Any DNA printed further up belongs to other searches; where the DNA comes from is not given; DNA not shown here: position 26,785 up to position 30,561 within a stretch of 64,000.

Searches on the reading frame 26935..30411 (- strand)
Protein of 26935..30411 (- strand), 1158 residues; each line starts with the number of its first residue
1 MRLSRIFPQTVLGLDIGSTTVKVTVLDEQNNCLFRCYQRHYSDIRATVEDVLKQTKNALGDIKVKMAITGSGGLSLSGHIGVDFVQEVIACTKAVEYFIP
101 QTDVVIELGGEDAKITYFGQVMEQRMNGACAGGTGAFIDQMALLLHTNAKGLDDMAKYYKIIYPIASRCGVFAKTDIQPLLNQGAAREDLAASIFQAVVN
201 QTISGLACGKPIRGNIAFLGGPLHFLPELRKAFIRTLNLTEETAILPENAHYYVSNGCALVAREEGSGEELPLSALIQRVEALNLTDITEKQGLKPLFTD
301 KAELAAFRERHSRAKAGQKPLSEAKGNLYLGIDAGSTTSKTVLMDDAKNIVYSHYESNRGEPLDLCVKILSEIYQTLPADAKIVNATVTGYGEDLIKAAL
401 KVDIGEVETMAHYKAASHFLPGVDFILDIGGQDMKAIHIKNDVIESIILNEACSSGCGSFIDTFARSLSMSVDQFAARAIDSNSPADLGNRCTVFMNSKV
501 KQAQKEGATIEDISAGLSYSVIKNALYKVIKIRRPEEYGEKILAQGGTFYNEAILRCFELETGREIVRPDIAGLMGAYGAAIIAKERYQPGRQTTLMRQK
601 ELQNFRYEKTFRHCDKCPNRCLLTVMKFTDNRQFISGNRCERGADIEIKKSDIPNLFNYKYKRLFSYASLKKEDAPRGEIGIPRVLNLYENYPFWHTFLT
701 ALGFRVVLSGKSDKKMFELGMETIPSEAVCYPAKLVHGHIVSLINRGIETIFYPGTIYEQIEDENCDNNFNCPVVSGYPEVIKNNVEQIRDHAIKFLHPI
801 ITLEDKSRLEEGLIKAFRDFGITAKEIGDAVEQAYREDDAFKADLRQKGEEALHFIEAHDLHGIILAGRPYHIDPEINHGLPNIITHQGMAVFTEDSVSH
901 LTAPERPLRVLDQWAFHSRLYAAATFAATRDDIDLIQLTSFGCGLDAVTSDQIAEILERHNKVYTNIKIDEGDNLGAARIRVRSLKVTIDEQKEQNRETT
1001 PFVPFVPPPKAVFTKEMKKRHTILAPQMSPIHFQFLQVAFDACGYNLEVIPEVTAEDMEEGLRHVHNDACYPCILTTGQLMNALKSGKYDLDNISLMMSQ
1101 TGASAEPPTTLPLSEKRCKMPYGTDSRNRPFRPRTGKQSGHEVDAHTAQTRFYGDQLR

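Call 25: search_protein_families(library=pfam, proteins=[window:26935-30411:-], max_evalue=0.0001)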
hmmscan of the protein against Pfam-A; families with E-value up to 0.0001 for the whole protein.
window:26935-30411:- (1158 aa): 3 families
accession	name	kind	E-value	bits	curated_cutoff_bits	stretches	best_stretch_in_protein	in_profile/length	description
PF09989.15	DUF2229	-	3.9e-88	295.2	29.4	1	680-898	2-218/218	CoA enzyme activase uncharacterised domain (DUF2229)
PF01869.26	BcrAD_BadFG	-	2.6e-58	198.1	31.5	2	330-584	1-271/271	BadF/BadG/BcrA/BcrD ATPase family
PF00370.27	FGGY_N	-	8.6e-05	22.7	28.8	0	328-358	1-31/245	FGGY family of carbohydrate kinases, N-terminal domain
